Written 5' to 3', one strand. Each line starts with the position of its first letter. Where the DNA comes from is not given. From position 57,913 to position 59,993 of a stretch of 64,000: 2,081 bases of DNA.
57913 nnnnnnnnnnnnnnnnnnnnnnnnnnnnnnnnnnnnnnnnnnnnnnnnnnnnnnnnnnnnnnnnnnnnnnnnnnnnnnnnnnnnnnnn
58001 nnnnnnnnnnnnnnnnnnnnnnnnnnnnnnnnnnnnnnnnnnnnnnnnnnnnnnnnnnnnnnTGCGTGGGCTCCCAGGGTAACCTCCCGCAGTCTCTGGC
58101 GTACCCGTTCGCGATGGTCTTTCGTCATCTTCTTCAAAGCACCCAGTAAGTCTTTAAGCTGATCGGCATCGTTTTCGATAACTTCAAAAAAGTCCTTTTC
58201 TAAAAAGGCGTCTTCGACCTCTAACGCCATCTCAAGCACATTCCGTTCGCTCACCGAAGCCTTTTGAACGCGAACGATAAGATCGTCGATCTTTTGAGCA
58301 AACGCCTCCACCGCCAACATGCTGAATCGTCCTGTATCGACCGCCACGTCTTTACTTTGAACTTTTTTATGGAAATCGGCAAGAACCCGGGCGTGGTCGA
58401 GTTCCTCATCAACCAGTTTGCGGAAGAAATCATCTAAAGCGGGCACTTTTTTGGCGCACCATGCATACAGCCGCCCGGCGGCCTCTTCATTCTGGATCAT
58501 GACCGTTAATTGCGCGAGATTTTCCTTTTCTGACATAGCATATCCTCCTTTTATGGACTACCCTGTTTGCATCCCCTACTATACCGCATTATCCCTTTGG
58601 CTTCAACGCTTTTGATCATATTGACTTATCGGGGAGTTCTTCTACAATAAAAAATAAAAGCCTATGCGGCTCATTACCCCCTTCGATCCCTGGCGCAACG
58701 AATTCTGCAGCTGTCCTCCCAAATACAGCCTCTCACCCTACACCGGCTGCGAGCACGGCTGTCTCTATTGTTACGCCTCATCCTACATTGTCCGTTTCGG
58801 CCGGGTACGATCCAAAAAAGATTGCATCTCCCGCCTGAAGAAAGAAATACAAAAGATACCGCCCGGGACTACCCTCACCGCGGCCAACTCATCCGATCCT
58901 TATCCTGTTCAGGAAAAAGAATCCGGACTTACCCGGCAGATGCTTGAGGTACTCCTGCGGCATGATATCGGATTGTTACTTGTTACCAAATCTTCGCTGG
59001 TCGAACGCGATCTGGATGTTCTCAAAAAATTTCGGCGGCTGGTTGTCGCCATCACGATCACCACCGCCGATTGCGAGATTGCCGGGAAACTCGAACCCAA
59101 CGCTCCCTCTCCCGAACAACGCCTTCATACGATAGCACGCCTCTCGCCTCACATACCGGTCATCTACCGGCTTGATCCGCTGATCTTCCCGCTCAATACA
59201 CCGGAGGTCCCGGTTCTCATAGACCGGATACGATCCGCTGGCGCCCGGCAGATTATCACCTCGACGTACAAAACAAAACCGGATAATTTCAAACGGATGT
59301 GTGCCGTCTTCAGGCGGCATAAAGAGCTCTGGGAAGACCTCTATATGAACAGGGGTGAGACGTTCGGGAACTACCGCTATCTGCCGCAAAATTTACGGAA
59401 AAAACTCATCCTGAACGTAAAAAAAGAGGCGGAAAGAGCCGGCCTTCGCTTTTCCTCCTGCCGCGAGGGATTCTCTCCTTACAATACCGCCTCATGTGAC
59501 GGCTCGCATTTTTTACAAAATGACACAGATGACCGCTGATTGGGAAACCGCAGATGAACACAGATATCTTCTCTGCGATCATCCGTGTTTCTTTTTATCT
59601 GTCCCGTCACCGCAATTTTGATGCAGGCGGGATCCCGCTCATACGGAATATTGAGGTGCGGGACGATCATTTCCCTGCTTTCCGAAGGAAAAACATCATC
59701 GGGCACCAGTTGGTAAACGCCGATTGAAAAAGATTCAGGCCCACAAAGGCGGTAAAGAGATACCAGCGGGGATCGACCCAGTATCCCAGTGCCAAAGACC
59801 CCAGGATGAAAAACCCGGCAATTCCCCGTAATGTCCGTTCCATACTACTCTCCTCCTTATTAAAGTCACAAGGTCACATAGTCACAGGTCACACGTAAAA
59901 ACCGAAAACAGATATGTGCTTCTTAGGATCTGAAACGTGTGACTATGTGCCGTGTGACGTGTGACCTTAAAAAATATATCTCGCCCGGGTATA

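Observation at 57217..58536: Unusual three-domain fusion: ferritin-like + Tpx thiol peroxidase + pterin-4a-carbinolamine dehydratase, beside two ferritin-like paralogs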

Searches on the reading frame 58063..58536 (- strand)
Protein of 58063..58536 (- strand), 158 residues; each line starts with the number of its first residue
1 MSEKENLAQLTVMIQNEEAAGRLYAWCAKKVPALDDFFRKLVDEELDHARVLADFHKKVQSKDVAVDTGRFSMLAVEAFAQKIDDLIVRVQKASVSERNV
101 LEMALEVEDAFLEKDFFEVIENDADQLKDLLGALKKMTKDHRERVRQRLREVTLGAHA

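Call 21: find_homologous_proteins(query=A1, max_evalue=0.01)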
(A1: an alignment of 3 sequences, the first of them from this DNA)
Query A1 (3 sequences): 989 candidates shared short words with the query, none scored E <= 0.01.

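Call 24: search_solved_structures(query=A1, max_evalue=10, show_alignments=2)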
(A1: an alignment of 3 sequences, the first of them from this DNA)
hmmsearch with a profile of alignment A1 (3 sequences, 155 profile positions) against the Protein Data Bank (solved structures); distinct sequences matched with E-value up to 10: 5.
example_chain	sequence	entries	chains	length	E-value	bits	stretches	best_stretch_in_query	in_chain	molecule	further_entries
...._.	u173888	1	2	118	0.0008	22.6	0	30-57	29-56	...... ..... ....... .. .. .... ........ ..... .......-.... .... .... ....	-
1vjx_A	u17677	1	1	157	0.0008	22.6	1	10-146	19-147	putative ferritin-like diiron-carboxylate protein TM1526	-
3qhb_A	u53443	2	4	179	0.016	18.4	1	32-150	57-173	Symerythrin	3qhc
3sid_A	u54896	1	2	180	0.016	18.4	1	32-150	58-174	Symerythrin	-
7o9f_A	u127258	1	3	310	0.18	15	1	74-129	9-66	Signal recognition particle protein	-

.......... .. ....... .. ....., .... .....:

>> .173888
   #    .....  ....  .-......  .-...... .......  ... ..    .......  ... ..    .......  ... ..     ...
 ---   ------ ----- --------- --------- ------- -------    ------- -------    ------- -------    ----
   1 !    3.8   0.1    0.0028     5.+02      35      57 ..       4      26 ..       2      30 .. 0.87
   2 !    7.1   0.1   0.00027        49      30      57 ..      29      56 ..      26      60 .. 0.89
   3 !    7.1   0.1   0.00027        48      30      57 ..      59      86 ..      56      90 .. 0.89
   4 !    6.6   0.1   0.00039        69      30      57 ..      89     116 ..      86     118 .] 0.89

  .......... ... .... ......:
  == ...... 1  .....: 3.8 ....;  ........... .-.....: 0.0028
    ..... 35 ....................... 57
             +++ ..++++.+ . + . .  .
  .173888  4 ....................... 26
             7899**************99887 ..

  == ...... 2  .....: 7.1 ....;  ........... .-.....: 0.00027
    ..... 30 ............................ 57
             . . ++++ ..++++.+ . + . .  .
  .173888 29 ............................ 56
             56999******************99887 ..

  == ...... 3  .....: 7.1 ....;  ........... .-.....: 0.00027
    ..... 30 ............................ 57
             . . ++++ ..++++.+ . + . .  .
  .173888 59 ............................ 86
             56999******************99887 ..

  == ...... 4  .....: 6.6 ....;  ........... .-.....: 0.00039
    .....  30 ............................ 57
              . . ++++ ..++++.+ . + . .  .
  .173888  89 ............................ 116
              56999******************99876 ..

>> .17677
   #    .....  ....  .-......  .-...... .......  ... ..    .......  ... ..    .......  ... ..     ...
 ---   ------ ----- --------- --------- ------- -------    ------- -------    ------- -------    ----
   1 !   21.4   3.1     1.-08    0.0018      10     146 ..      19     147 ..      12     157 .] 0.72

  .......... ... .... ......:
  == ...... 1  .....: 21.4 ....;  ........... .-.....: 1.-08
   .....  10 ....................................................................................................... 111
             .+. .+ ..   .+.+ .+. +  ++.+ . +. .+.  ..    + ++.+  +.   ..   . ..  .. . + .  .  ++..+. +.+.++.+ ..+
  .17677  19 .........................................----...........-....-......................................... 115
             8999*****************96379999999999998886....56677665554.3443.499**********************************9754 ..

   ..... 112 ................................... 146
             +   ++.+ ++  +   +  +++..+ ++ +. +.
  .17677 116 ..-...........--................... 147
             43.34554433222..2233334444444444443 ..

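Call 29: search_protein_representatives(alignment_id=A1)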
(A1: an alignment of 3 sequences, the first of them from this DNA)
Query: 3 sequences, 155 profile positions. Proteins with E-value up to 0.001 (for the whole library): 1800; up to 1e-10: 863; up to 1e-30: 6. The best 150 are listed.
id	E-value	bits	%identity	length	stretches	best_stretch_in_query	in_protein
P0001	5.2e-81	286.4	-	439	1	1-155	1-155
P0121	4.4e-44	166.4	-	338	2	13-152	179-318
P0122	1.3e-36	142.1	-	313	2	14-150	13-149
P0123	1.8e-33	132.0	-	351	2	13-150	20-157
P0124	2.1e-32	128.5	-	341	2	14-148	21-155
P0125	9.0e-31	123.2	-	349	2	9-145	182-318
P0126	1.6e-30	122.4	-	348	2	8-150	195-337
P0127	3.0e-30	121.5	-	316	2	15-152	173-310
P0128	5.7e-30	120.6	-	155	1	8-151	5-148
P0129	2.2e-29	118.7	-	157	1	1-147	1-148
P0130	3.2e-29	118.2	-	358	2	11-149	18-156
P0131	1.5e-28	116.0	-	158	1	3-148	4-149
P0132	1.9e-28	115.7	-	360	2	10-148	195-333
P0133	3.6e-28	114.8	-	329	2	11-149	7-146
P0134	6.6e-28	113.9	-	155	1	5-151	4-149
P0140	4.6e-27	111.1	-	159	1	3-151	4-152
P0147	1.9e-26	109.1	-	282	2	36-147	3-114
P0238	5.6e-21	91.4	-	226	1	11-149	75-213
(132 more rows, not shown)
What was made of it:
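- Tried and rejected: The exhaustive HMMER search (call 29) replaced them.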

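Call 30: search_protein_families(library=pfam, proteins=[P0121, P0122, P0123, P0128, P0129, P0131, P0134, P0140, P0238, P0147], max_evalue=0.01)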
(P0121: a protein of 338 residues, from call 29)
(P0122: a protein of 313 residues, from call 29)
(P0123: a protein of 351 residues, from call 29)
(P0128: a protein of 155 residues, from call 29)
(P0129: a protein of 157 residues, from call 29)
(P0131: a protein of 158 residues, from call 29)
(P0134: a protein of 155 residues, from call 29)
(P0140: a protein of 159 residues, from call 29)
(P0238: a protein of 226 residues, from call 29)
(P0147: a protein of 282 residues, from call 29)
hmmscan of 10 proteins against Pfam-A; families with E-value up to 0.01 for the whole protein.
P0121 (338 aa): 1 family
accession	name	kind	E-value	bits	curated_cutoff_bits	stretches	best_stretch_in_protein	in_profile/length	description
PF02915.23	Rubrerythrin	-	0.00014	22.7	22.8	1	182-230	9-61/137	Rubrerythrin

P0122 (313 aa): 1 family
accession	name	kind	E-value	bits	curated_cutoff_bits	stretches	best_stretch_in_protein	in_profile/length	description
PF11266.14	Ald_deCOase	-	2.4e-05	24.7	28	1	182-310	29-148/218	Long-chain fatty aldehyde decarbonylase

P0123 (351 aa): 1 family
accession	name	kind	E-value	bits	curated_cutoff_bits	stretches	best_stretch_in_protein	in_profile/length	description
PF02915.23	Rubrerythrin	-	1.8e-06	28.8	22.8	1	192-329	1-133/137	Rubrerythrin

P0128 (155 aa): 2 families
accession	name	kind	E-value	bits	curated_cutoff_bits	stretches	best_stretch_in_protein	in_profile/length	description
PF02915.23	Rubrerythrin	-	0.00069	20.4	22.8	0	21-61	17-61/137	Rubrerythrin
PF19468.4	DUF6005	-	0.002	17.7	25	1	24-112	232-317/327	Family of unknown function (DUF6005)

P0129 (157 aa): 2 families
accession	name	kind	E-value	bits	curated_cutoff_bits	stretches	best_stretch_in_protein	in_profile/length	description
PF02915.23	Rubrerythrin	-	2.8e-06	28.2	22.8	1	16-147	8-134/137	Rubrerythrin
PF09968.15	DUF2202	-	0.0024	18.1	22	1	35-143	27-131/162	Uncharacterized protein domain (DUF2202)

P0131 (158 aa): 1 family
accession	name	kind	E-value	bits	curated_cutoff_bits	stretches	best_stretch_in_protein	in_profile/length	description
PF02915.23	Rubrerythrin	-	1.9e-06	28.8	22.8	1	23-117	15-118/137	Rubrerythrin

P0134 (155 aa): 0 families

P0140 (159 aa): 2 families
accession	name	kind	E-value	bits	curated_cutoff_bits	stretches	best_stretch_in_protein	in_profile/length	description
PF02915.23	Rubrerythrin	-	0.00041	21.2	22.8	1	16-90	8-91/137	Rubrerythrin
PF06705.16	SF-assemblin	-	0.0041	16.9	30.6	1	68-148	32-103/247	SF-assemblin/beta giardin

P0238 (226 aa): 0 families

P0147 (282 aa): 1 family
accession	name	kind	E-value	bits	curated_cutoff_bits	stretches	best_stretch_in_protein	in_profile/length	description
PF09784.14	L31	-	0.0081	17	22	0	37-109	24-95/102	Mitochondrial ribosomal protein L31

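Call 51: predict_structure(alignment_id=A5)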
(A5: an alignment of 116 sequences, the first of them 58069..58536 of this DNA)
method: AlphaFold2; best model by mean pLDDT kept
length: 156 residues; sequences in the alignment: 116
mean_pLDDT: 96.4   pTM: 0.90
mean pLDDT of the five models: 96.4, 96.1, 95.9, 95.5, 95.4
residues with pLDDT >= 90: 150; 70-90: 4; 50-70: 2; < 50: 0
segments of 3 or more residues with pLDDT < 50: none
pLDDT, mean of each block of 10 residues (from residue 1): 90 98 98 98 98 98 94 95 98 96 98 94 96 98 98 89
secondary structure, 60 per line:
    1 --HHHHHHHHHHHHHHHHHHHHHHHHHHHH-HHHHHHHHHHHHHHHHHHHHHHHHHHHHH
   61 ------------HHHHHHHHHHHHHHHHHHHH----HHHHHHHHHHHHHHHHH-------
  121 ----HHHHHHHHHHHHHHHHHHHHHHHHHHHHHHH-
elements in order: H3-30 H32-60 H73-92 H97-113 H125-155

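Call 54: find_encoding_contigs(protein=P0128, flank=5000, max_places=3)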
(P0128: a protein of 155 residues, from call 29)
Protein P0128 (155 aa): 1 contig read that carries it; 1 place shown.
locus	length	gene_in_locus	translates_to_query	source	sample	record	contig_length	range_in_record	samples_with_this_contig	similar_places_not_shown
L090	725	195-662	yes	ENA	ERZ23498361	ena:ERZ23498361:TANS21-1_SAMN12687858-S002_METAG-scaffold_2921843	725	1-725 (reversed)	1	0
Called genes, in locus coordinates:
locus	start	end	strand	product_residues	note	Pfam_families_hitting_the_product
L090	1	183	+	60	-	?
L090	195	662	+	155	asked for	-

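Call 55: fold_search(model_id=the predicted structure, library=pdb)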
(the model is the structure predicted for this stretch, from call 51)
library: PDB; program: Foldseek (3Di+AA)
matches with E <= 10: 230; with E <= 0.001: 0
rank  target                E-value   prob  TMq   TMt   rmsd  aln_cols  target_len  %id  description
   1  3q4n_B                2.0e-01  1.00  0.70  0.63   6.6       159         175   20  Crystal structure of hypothetical protein MJ0754 from Methanococcus jannaschii DSM 2661 (released 2011-05-18)
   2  3qhb_A                2.1e-01  0.98  0.52  0.46   6.9       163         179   19  Crystal structure of oxidized Symerythrin from Cyanophora paradoxa (released 2011-05-25)
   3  3sid_A                2.8e-01  0.96  0.53  0.48   7.2       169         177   20  Crystal structure of oxidized Symerythrin from Cyanophora paradoxa, azide adduct at 50% occupancy (released 2011-08-31)
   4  4zlw_E                3.1e-01  0.99  0.61  0.60   6.7       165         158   15  Crystal structure of the PmFTN variant E130A soaked in iron (overnight) (released 2015-09-30)
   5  8gy1                  3.4e-01  0.99  0.65  0.60   6.4       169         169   16  Crystal structure of Ag+ binding to Dendrorhynchus zhejiangensis ferritin (released 2023-03-29)
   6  6jzu_B                3.4e-01  0.99  0.63  0.47   4.9       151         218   16  The crystal structure of acyl-acyl carrier protein (acyl-ACP) reductase (AAR) in complex with aldehyde deformylating o (released 2020-04-01)
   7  4rc5_A                4.0e-01  0.97  0.58  0.43   6.1       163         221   15  Crystal structure of cyanobacterial aldehyde-deformylating oxygenase (released 2014-12-17)
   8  5k53_B                4.6e-01  0.98  0.61  0.46   4.9       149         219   12  Crystal structures of aldehyde deformylating oxygenase from Oscillatoria sp. KNUA011 (released 2016-09-07)
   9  1krq                  4.6e-01  0.98  0.63  0.60   5.6       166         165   20  CRYSTAL STRUCTURE ANALYSIS OF CAMPYLOBACTER JEJUNI FERRITIN (released 2002-02-06)
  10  4isp_F                5.1e-01  0.97  0.59  0.59   6.7       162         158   15  Crystal structure of iron soaked (4h) ferritin from Pseudo-nitzschia multiseries (released 2013-03-20)
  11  3q4n_A                5.4e-01  0.99  0.68  0.63   6.7       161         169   19  Crystal structure of hypothetical protein MJ0754 from Methanococcus jannaschii DSM 2661 (released 2011-05-18)
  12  5ffc_A                5.4e-01  0.80  0.47  0.49   9.0       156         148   10  CopM in the Cu(II)-bound form (released 2016-09-07)
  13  3fse_B                5.6e-01  0.99  0.65  0.31   5.6       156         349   10  Crystal structure of a two-domain protein containing dj-1/thij/pfpi-like and ferritin-like domains (ava_4496) from ana (released 2009-02-03)
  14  4rc7_A                5.6e-01  0.94  0.55  0.41   6.1       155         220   15  Crystal structure of cyanobacterial aldehyde-deformylating oxygenase F86YF87Y mutant (released 2014-12-17)
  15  4isp_G                5.9e-01  0.98  0.63  0.63   6.3       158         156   14  Crystal structure of iron soaked (4h) ferritin from Pseudo-nitzschia multiseries (released 2013-03-20)
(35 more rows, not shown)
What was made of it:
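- Confident ferritin-like fold (calls 51, 55).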

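Call 61: find_related_loci(query=A1, collection=metagenome_contigs, flank=3000)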
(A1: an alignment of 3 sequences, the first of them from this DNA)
Query A1 (155 aa) in metagenome_contigs; peptide patterns used: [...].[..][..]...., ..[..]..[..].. (x = any residue, [..] = any of these).
600 stretches matched a pattern, but none encodes a relative of the query by tblastn (E <= 1e-3).
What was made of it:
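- Tried and rejected: A metagenome scan with N-domain peptide patterns found no relatives (call 61).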

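Call 62: find_homologous_proteins(query=window:58063-58536:-, max_evalue=0.001)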
Query seq(158 aa): 47 candidates shared short words with the query, none scored E <= 0.001.
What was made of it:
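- Tried and rejected: Word-indexed protein searches with the N-domain, as an alignment (call 21) and as a single sequence (call 62), returned nothing, not even the query's own cluster.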

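Call 65: find_encoding_contigs(protein=P0121, flank=5000, max_places=3)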
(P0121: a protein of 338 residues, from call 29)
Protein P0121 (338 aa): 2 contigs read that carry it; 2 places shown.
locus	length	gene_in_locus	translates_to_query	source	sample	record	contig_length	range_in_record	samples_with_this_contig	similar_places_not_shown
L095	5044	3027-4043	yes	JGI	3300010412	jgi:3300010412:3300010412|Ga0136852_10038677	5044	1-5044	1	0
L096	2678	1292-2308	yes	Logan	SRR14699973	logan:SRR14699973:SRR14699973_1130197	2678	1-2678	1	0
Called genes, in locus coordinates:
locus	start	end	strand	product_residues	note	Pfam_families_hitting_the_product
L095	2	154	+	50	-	?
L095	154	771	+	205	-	PF02508:Rnf-Nqr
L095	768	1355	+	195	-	PF02508:Rnf-Nqr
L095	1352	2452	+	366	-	PF00111:Fer2, PF00970:FAD_binding_6, PF00175:NAD_binding_1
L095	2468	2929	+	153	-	-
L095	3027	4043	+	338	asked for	-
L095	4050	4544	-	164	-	PF08909:DUF1854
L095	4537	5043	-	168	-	PF00005:ABC_tran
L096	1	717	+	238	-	?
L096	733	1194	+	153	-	-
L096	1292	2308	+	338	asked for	-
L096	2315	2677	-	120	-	?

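Call 66: find_encoding_contigs(protein=P0129, flank=5000, max_places=3)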
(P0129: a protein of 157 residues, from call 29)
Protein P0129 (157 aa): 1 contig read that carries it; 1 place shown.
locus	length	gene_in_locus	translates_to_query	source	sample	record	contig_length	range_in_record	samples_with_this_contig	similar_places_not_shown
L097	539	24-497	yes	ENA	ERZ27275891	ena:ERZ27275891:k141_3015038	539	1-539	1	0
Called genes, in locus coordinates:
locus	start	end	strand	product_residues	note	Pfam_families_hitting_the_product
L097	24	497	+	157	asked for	PF02915:Rubrerythrin (weak)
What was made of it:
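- Tried and rejected: The genomic context of the closest non-fused N-domain relatives was uninformative: short contigs, or Nqr genes beside P0121 (calls 54, 65, 66).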

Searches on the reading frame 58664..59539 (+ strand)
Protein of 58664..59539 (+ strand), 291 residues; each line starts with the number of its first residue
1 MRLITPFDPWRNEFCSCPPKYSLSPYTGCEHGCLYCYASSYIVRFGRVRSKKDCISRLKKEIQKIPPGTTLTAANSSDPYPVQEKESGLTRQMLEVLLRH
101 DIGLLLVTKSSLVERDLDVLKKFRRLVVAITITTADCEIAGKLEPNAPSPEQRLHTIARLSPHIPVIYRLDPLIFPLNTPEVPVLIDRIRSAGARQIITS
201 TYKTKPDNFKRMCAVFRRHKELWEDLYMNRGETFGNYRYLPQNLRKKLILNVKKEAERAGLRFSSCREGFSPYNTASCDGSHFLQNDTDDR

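Call 3: search_protein_families(library=pfam, proteins=[window:58664-59539:+], max_evalue=0.01)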
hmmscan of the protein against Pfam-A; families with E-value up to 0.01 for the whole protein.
window:58664-59539:+ (291 aa): 3 families
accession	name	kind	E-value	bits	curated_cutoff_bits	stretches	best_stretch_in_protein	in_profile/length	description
PF04055.27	Radical_SAM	-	8e-11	42.8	29.5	1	24-167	2-145/166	Radical SAM superfamily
PF08902.16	DUF1848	-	4.7e-10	40.2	30.5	2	116-269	64-202/262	Domain of unknown function (DUF1848)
PF20903.3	SPL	-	0.002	17.5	27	1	20-124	78-186/338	Spore photoproduct lyase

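Call 4: search_protein_families(library=ncbifam, proteins=[window:58664-59539:+], max_evalue=0.01)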
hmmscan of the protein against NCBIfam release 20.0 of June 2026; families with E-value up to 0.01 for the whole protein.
window:58664-59539:+ (291 aa): 5 families
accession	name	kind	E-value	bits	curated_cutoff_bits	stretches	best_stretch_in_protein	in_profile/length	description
NF033668.1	rSAM_PA0069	hypoth_equivalog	2.3e-33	115.6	360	1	19-197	57-249/348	PA0069 family radical SAM protein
TIGR04470.1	rSAM_mob_pairB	equivalog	9.3e-20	71.1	410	1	21-160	20-161/285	radical SAM mobile pair protein B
NF038135.1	rSAM_Rv2578c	equivalog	8.6e-17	61.1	430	1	17-261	58-316/317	Rv2578c family radical SAM protein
NF038136.1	rSAM_Rv_intein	exception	6.6e-13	48.4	700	1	77-261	386-573/574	intein-containing Rv2578c family radical SAM protein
TIGR04070.1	photo_TT_lyase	equivalog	3.6e-07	29.4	400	1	14-160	70-219/338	spore photoproduct lyase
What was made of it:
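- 58664..59539 (+): Divergently transcribed radical-SAM gene (PA0069/DUF1848/SPL-like), a conserved neighbour. Pfam and NCBIfam in calls 3 and 4.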

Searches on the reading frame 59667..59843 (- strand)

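Call 3: search_protein_families(library=pfam, proteins=[window:59667-59843:-], max_evalue=0.01)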
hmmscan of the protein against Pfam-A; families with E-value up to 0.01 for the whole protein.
window:59667-59843:- (58 aa): 1 family
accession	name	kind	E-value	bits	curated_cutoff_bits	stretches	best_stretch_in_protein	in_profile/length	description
PF11127.14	YgaP-like_TM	-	7e-12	45.7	25.3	1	2-54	9-59/66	Inner membrane protein YgaP-like, transmembrane domain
